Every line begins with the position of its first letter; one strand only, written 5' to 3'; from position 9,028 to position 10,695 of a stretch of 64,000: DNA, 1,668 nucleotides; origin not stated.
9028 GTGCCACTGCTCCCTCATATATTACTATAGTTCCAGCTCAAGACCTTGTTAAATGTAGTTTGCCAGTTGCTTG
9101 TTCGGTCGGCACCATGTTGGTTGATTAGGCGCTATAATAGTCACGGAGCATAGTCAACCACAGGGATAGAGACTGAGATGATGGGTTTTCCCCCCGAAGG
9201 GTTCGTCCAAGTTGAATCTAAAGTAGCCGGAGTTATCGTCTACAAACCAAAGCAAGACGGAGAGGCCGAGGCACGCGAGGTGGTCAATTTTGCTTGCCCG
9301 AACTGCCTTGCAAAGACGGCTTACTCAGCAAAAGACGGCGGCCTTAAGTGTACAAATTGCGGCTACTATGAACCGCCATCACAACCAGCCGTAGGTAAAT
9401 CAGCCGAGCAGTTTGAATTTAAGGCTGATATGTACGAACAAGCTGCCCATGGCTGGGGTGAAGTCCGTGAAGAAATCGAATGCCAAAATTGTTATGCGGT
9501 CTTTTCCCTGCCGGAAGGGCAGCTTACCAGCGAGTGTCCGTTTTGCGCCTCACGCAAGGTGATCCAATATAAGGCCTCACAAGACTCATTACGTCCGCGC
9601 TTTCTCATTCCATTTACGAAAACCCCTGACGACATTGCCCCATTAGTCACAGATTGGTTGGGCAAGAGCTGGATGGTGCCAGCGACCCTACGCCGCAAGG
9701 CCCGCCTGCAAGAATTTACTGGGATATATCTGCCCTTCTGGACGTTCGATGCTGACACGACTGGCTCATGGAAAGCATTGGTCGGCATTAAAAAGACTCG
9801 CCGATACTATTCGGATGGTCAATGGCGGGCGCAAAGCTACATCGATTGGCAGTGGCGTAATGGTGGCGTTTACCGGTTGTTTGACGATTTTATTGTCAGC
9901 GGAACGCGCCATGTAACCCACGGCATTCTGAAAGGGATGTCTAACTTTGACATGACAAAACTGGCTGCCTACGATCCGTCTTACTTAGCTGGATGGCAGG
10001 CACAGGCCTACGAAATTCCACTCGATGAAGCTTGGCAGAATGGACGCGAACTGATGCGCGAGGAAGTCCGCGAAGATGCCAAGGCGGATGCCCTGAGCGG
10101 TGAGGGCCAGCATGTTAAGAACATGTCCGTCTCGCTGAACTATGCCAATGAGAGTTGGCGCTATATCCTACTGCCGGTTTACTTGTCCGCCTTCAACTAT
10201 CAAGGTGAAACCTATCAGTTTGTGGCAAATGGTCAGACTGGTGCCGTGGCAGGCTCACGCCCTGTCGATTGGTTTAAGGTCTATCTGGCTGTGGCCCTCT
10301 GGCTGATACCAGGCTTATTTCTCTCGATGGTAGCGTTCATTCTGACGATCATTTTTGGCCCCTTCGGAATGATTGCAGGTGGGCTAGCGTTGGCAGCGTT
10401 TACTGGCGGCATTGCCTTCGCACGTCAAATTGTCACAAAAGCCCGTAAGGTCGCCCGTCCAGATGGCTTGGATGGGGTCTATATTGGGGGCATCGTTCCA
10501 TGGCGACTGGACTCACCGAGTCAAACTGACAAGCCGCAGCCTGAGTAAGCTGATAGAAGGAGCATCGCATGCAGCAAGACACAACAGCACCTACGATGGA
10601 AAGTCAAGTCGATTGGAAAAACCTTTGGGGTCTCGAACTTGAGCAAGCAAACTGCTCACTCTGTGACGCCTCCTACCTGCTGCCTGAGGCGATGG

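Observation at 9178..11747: Tandem paralogous zinc-ribbon membrane proteins of unknown function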

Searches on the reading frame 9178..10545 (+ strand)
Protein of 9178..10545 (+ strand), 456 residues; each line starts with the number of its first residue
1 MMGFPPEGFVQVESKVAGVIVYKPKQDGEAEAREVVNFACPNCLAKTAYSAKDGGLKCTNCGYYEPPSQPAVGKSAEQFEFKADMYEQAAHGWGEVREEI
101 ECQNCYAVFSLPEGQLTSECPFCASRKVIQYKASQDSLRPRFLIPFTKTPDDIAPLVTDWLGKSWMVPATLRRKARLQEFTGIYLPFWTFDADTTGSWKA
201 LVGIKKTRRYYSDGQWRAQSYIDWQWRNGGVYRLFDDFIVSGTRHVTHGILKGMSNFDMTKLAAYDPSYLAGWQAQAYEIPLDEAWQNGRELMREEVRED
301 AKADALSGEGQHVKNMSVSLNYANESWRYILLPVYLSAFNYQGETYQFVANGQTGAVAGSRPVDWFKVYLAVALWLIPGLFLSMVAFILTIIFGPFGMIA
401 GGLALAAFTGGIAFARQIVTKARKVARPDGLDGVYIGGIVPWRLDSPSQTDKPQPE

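Call 4: search_protein_families(library=pfam, proteins=[window:9178-10545:+], max_evalue=1)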
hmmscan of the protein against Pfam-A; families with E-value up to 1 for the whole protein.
window:9178-10545:+ (456 aa): 9 families
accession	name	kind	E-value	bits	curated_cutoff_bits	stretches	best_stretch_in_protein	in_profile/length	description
PF23548.1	Zn_ribbon_FGT1_2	-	3.1e-05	23.9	27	1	100-125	3-28/35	FORGETTER1 second zinc ribbon domain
PF12760.12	Zn_ribbon_IS1595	-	0.00086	19.7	25.4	1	38-63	19-45/46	Transposase zinc-ribbon domain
PF10080.14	FtrD-like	-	0.013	16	26.3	1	26-62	26-58/101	Membrane iron-sulfur containing protein FtrD-like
PF14599.11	zinc_ribbon_6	-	0.015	15.7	27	1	33-64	25-56/59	Zinc-ribbon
PF08271.17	Zn_Ribbon_TF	-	0.025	14.5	29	1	39-63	2-27/43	TFIIB zinc-binding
PF17915.7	zf_Rg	-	0.15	12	25.5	1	35-61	5-31/49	Reverse gyrase zinc finger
PF18551.6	TackOD1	-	0.16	12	32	1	39-127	90-173/188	Thaumarchaeal output domain 1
PF13717.11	Zn_ribbon_4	-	0.36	11.3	30.3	1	100-117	3-20/36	zinc-ribbon domain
PF22191.2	IBR_1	-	0.61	10.5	27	0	100-124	4-28/47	IBR domain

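Call 5: search_protein_families(library=ncbifam, proteins=[window:9178-10545:+], max_evalue=1)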
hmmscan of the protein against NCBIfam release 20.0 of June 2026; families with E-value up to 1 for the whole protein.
window:9178-10545:+ (456 aa): 6 families
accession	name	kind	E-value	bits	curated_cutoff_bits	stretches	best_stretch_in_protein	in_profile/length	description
TIGR00100.1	hypA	equivalog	0.072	13.1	88.1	1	94-128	65-98/116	hydrogenase maturation nickel metallochaperone HypA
NF001608.0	PRK00398.1-6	equivalog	0.077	12.8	84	1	99-130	3-34/46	DNA-directed RNA polymerase subunit P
TIGR00595.1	priA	equivalog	0.29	9.6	230.35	1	38-68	226-256/509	replication restart helicase PriA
NF040945.1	CCC_membrane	equivalog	0.42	11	65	1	380-407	6-33/99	CCC motif membrane protein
NF011482.0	PRK14892.1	equivalog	0.53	10.2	109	1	38-88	22-75/101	putative transcription elongation factor Elf1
NF011481.0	PRK14890.1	equivalog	0.68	10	61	0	33-66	22-61/61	putative Zn-ribbon RNA-binding protein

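Call 6: search_protein_families(library=padloc, proteins=[window:9178-10545:+], max_evalue=1)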
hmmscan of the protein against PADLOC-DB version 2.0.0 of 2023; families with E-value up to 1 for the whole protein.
window:9178-10545:+ (456 aa): 1 family
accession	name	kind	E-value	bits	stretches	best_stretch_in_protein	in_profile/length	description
PDLC04162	HEC-08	-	0.0098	13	1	32-65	238-271/358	-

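Call 7: search_protein_families(library=phrogs, proteins=[window:9178-10545:+], max_evalue=1)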
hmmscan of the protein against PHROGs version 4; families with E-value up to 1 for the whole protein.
window:9178-10545:+ (456 aa): 5 families
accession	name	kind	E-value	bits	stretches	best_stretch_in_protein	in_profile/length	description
phrog_4875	-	unknown function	0.0038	18.4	1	99-132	12-45/77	-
phrog_5570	-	unknown function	0.23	12.9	1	86-108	41-63/91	-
phrog_28036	-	unknown function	0.3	12.1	0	381-391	22-32/32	-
phrog_8248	-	unknown function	0.34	11.7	1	40-66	25-49/50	-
phrog_9188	-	unknown function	0.38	12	0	34-62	35-61/70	-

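Call 8: search_solved_structures(query=window:9178-10545:+, max_evalue=10)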
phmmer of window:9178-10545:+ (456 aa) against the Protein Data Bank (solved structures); distinct sequences matched with E-value up to 10: 1.
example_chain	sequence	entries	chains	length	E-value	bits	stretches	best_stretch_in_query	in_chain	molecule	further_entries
9eri_D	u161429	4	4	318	8.2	8.4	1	366-423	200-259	Na(+)-translocating ferredoxin:NAD(+) oxidoreductase complex subunit D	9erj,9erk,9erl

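Call 9: find_homologous_proteins(query=window:9178-10545:+)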
Query window:9178-10545:+ (456 aa): 1719 proteins with E <= 0.001 among 8000 candidates; the best 120 are listed.
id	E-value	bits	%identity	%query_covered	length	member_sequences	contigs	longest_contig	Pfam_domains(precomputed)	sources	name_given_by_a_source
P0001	9.7e-259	877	80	99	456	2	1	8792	PF23548.2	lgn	-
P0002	4.5e-186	637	59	97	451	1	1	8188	-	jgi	-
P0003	1.6e-151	524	53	94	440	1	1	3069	-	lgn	-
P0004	2.5e-151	523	52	93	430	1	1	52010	-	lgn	-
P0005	3.6e-150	519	51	96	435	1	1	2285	-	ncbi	-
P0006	1.9e-147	510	51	93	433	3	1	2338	PF23548.2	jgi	jgi:Zn finger protein HypA/HybF involved in hydrogenase expression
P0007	2.1e-144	500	51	93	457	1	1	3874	-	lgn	-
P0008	2.3e-143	497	51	93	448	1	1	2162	-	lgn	-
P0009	2.7e-141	490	49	95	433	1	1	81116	PF12760.13,PF23548.2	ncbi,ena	-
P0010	2.8e-141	490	50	93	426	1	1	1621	PF23548.2,PF08271.18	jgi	jgi:predicted RNA-binding Zn-ribbon protein involved in translation (DUF1610 family)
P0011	2.8e-139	483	52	82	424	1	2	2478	PF14599.12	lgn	-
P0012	2.3e-138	480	49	93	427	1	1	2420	PF08271.18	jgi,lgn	jgi:hypothetical protein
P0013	2.3e-138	480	49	93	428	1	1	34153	PF14599.12,PF08271.18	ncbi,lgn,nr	ncbi:MAG: zinc ribbon domain-containing protein [Anaerolineae bacterium]|nr:zinc ribbon domain-conta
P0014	7.1e-138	479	50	93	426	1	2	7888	PF14599.12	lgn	-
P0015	9.5e-138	478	50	84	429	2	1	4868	PF14599.12,PF08271.18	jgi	jgi:predicted RNA-binding Zn-ribbon protein involved in translation (DUF1610 family)/ribosomal prote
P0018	2.4e-137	477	51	85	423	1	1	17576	PF08271.18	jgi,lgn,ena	-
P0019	3.0e-137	477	52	86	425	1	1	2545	PF08271.18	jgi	jgi:hypothetical protein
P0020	3.6e-137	476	48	95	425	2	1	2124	PF23548.2,PF08271.18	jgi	jgi:predicted RNA-binding Zn-ribbon protein involved in translation (DUF1610 family)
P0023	9.7e-137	475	50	83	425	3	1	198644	-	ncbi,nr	ncbi:MAG: hypothetical protein QME21_05230 [Anaerolineales bacterium]|nr:hypothetical protein [Anaer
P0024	1.0e-136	475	48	93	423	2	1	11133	PF12760.13,PF14599.12,PF08271.18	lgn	-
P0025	1.6e-136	474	50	82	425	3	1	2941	PF08271.18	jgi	-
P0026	2.1e-136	474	51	83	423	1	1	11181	PF12760.13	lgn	-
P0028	2.7e-136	473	51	85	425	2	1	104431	PF23548.2,PF08271.18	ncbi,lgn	-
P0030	4.2e-136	473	48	93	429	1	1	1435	PF12760.13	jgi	jgi:DNA-directed RNA polymerase subunit RPC12/RpoP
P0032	5.7e-136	472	50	83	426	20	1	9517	PF08271.18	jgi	jgi:DNA-directed RNA polymerase subunit RPC12/RpoP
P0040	1.1e-134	468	49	88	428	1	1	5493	PF08271.18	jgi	jgi:predicted RNA-binding Zn-ribbon protein involved in translation (DUF1610 family)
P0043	1.6e-134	468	50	81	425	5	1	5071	PF08271.18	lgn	-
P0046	4.1e-134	466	49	84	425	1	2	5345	PF14599.12,PF08271.18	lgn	-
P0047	4.7e-134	466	47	91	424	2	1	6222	PF14599.12,PF08271.18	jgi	jgi:predicted RNA-binding Zn-ribbon protein involved in translation (DUF1610 family)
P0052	1.9e-133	464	48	93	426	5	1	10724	PF23548.2,PF14599.12,PF08271.18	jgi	jgi:predicted RNA-binding Zn-ribbon protein involved in translation (DUF1610 family)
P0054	2.6e-133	464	48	92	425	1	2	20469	PF12760.13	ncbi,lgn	-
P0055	2.8e-133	463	49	88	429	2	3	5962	PF08271.18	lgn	-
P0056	2.9e-133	463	49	85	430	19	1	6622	PF12760.13,PF08271.18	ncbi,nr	ncbi:MAG: hypothetical protein JW892_11475 [Anaerolineae bacterium]|nr:hypothetical protein [Anaerol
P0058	4.9e-133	463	49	81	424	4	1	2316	PF14599.12,PF08271.18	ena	-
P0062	7.0e-133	462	47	93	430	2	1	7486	PF23548.2,PF08271.18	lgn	-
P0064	7.8e-133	462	47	90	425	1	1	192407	PF08271.18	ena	-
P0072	1.6e-132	461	50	83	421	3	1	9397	PF08271.18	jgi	jgi:ribosomal protein L37AE/L43A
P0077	1.9e-132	461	48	93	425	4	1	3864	PF08271.18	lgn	-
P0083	2.8e-132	460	48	92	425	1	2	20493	PF23548.2,PF08271.18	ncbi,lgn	-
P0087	7.5e-132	459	50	83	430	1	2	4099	PF12760.13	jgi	-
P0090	9.8e-132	458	50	83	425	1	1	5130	PF12760.13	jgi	jgi:predicted RNA-binding Zn-ribbon protein involved in translation (DUF1610 family)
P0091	1.0e-131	458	49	85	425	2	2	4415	PF14599.12,PF08271.18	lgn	-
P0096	1.9e-131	457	49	90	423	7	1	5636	PF12760.13,PF08271.18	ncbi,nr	ncbi:MAG: hypothetical protein RBT47_07435 [Anaerolineae bacterium]|nr:hypothetical protein [Anaerol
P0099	3.4e-131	457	47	93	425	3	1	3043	PF08271.18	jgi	jgi:predicted RNA-binding Zn-ribbon protein involved in translation (DUF1610 family)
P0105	1.1e-130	455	49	82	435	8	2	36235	PF08271.18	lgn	-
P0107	1.2e-130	455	50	81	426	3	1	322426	PF23548.2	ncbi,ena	-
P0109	1.6e-130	454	47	93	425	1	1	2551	PF08271.18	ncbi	-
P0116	5.5e-130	453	48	86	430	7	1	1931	PF08271.18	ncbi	ncbi:MAG: hypothetical protein ACK2UI_02170, partial [Anaerolineae bacterium]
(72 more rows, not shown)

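Call 11: find_encoding_contigs(protein=P0107, flank=8000, max_places=2)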
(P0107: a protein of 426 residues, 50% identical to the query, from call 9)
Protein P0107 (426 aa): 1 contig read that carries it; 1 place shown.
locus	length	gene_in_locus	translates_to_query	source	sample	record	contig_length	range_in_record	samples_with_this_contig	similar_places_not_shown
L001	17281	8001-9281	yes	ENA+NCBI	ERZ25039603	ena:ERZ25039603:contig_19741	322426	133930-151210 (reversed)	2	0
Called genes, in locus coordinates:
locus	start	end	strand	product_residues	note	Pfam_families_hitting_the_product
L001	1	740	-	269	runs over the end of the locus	PF01554:MatE, PF03023:MurJ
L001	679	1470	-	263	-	PF03023:MurJ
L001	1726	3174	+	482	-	PF00282:Pyridoxal_deC, PF01212:Beta_elim_lyase (weak), PF00266:Aminotran_5 (weak)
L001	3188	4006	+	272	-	PF00282:Pyridoxal_deC, PF00266:Aminotran_5 (weak)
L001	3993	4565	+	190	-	PF00282:Pyridoxal_deC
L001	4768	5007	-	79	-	-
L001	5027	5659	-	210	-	PF00246:Peptidase_M14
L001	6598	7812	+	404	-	-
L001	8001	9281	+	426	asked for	PF23548:Zn_ribbon_FGT1_2 (faint)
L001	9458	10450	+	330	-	-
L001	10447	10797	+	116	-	PF04430:DUF498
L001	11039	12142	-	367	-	PF23473:LysM3_LYK4_5 (faint), PF01476:LysM (faint), PF01551:Peptidase_M23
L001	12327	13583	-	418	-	PF07498:Rho_N (weak), PF07497:Rho_RNA_bind, PF00006:ATP-synt_ab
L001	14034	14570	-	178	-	PF00293:NUDIX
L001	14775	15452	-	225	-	PF01476:LysM, PF23473:LysM3_LYK4_5 (faint), PF01476:LysM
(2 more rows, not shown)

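Call 12: find_encoding_contigs(protein=P0023, flank=8000, max_places=2)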
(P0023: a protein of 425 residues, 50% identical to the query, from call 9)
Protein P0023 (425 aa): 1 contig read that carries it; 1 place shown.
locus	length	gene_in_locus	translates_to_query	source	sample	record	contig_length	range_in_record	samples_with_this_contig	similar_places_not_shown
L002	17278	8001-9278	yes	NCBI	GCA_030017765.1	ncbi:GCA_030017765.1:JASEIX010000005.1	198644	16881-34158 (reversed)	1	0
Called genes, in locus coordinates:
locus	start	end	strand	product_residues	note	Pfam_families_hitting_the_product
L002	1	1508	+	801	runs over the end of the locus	PF13802:Gal_mutarotas_2, PF01055:Glyco_hydro_31_2nd, PF21365:Glyco_hydro_31_3rd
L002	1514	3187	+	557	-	PF00246:Peptidase_M14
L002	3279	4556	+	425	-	PF13393:tRNA-synt_His, PF00587:tRNA-synt_2b, PF03129:HGTP_anticodon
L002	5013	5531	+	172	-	PF12867:DinB_2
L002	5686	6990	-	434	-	PF00989:PAS, PF08448:PAS_4 (weak), PF13426:PAS_9, PF01040:UbiA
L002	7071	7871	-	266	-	PF02274:ADI (faint)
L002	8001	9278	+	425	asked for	-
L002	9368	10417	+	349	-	-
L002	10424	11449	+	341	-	PF03706:LPG_synthase_TM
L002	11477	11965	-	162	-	-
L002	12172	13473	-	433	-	PF00999:Na_H_Exchanger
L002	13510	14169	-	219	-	PF01810:LysE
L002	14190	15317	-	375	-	-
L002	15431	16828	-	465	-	PF00875:DNA_photolyase, PF03441:FAD_binding_7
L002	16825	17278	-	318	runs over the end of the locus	PF00248:Aldo_ket_red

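Call 18: find_related_loci(query=A3, collection=genome_contigs, flank=8000)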
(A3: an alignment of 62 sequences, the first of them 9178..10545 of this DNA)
Query A3 (456 aa) in genome_contigs; peptide patterns used: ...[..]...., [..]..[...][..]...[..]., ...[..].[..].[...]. (x = any residue, [..] = any of these).
600 stretches matched a pattern (row limit reached: there are more); 589 encode a relative of the query (tblastn E <= 1e-3); the best 80 are kept; 80 distinct loci.
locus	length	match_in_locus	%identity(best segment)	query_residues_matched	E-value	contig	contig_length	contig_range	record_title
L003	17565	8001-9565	49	4-438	2e-144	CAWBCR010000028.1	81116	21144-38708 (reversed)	MAG: uncultured Chloroflexia bacterium isolate MFD02416.bin.2.250 genome assembly, contig: contig_80475, whole genome sh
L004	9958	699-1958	48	1-425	2e-137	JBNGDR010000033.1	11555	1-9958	MAG: Anaerolineae bacterium isolate E05-034 bin59_IDBA_re-assembly_contigs.fa-33, whole genome shotgun sequence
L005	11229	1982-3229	48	4-423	2e-134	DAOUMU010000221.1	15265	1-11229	MAG TPA_asm: Anaerolineae bacterium isolate W92_265 k127_719844, whole genome shotgun sequence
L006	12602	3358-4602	47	4-422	3e-132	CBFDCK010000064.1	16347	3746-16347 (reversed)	MAG TPA_asm: uncultured bacterium isolate SRR26215680_binner13_Refined_1 genome assembly, contig: ERZ25073474.3010, whol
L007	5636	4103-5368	48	1-427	3e-132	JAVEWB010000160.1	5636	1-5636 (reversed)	MAG: Anaerolineae bacterium isolate BF4_135 NODE_51259_length_5636_cov_3.919405_Biofilm4, whole genome shotgun sequence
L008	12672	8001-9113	51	4-380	6e-131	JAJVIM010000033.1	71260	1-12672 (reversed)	MAG: Anaerolineae bacterium isolate Bin_81R c_000000001424, whole genome shotgun sequence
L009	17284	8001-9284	48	4-425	1e-130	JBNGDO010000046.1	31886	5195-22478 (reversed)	MAG: Anaerolineae bacterium isolate E05-031 bin70.fa-46, whole genome shotgun sequence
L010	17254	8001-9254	48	4-425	1e-130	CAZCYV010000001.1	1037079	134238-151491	MAG TPA_asm: uncultured Anaerolinea sp. isolate binchicken_co274_310 genome assembly, contig: NODE_1_length_1037079_cov_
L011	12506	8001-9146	47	4-389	1e-127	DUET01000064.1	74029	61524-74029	MAG TPA_asm: Anaerolineae bacterium isolate W1033 Contig64, whole genome shotgun sequence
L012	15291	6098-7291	49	4-405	6e-127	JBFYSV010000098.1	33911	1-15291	MAG: Anaerolineae bacterium isolate PPR_0249 k121_4656781, whole genome shotgun sequence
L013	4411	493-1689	48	9-391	1e-127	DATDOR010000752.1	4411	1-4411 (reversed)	MAG TPA_asm: Anaerolineales bacterium isolate SMAG_U7899 k141_516650, whole genome shotgun sequence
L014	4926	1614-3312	47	4-395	4e-127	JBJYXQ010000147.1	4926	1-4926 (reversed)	MAG: Anaerolineae bacterium isolate S5_7_050615r2r1_22 S5_7_050615r2r1_22_000000000147, whole genome shotgun sequence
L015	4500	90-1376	44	1-436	2e-127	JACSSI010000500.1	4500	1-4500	MAG: Anaerolineae bacterium isolate CH7 contig-70_27567, whole genome shotgun sequence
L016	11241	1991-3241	46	5-425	1e-125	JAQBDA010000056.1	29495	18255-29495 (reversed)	MAG: Chloroflexota bacterium isolate MAG_401_bin-08 401_bin-08_ctg-056, whole genome shotgun sequence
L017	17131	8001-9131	49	1-380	2e-124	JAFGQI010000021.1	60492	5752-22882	MAG: Anaerolineales bacterium isolate Zod_Metabat.740 k87_1401155, whole genome shotgun sequence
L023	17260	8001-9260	43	5-425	6e-117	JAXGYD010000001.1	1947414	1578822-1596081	MAG: Brevefilum sp. isolate AnMBR.bin505 bin505_1, whole genome shotgun sequence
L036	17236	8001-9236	42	3-409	8e-109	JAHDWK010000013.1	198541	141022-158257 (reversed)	MAG: Anaerolineae bacterium isolate CHL1 NODE_202_length_198541_cov_205.627556, whole genome shotgun sequence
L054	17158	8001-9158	37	9-394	3e-95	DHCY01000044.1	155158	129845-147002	MAG TPA_asm: Anaerolineaceae bacterium UBA4890 UBA4890_contig_329, whole genome shotgun sequence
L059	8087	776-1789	42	33-370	3e-89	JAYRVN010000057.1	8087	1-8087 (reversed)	MAG: Chloroflexota bacterium isolate NJ_NJASGE3bin.21 k141_160192, whole genome shotgun sequence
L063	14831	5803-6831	35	40-384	2e-63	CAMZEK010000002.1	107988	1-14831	MAG TPA_asm: uncultured Bacteroidales bacterium isolate SRR10912533_bin.70_metaWRAP_v1.3_MAG genome assembly, contig: ER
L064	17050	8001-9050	32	31-382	2e-62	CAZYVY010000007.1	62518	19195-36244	MAG TPA_asm: uncultured Lachnospiraceae bacterium isolate SRP315200_co1_397 genome assembly, contig: NODE_372_length_625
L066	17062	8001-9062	32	29-385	9e-62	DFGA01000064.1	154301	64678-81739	MAG TPA_asm: Lachnospiraceae bacterium UBA3762 UBA3762_contig_27060, whole genome shotgun sequence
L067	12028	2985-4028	32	37-377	3e-61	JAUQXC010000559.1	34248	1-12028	MAG: Thermoflexales bacterium isolate BIN19 contig_183904, whole genome shotgun sequence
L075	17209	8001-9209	30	28-447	3e-59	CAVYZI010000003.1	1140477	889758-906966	MAG: uncultured Verrucomicrobiae bacterium isolate MFD02416.bin.2.43 genome assembly, contig: contig_2504, whole genome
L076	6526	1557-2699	31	35-403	5e-59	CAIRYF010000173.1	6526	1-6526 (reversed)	MAG: uncultured Simplicispira sp. isolate Loclat_bin-21007 genome assembly, contig: bin-21007:173/481, whole genome shot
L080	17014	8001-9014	32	32-374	2e-58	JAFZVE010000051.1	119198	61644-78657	MAG: Clostridiales bacterium isolate RGIG8127 Water_buffalos_Rumen-3__c1191492, whole genome shotgun sequence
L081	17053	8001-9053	31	37-395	7e-58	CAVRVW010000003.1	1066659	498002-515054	MAG: uncultured Acidobacteriota bacterium isolate MFD02242.bin.2.43 genome assembly, contig: contig_17337, whole genome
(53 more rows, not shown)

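Call 24: predict_structure(alignment_id=A2)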
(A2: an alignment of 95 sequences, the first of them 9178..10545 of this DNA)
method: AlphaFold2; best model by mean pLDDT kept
length: 456 residues; sequences in the alignment: 95
mean_pLDDT: 86.9   pTM: 0.77
mean pLDDT of the five models: 86.9, 86.9, 86.6, 86.0, 85.7
residues with pLDDT >= 90: 308; 70-90: 78; 50-70: 47; < 50: 23
segments of 3 or more residues with pLDDT < 50: 434-452
pLDDT, mean of each block of 10 residues (from residue 1): 81 92 76 69 70 70 71 51 61 90 95 91 95 89 96 94 92 77 97 98 98 97 98 97 91 93 95 94 95 97 96 97 95 95 91 96 95 96 96 94 96 95 86 48 45 50
secondary structure, 60 per line:
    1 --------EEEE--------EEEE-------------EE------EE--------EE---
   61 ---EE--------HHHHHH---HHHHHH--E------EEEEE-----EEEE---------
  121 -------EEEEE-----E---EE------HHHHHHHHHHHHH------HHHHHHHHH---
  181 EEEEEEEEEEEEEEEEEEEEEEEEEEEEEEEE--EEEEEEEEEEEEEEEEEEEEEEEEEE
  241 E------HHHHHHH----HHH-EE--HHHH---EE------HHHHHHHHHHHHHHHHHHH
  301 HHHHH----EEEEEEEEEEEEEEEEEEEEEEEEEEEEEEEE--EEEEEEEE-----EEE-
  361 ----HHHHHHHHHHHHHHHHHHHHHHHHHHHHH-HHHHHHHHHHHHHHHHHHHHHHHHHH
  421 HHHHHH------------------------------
elements in order: E9-12 E21-24 H74-79 H83-88 E98-102 E108-111 E128-132 H150-162 H169-177 E181-212 E215-241 H248-254 H267-270 H282-305 E310-341 E344-351 E357-359 H365-393 H395-426
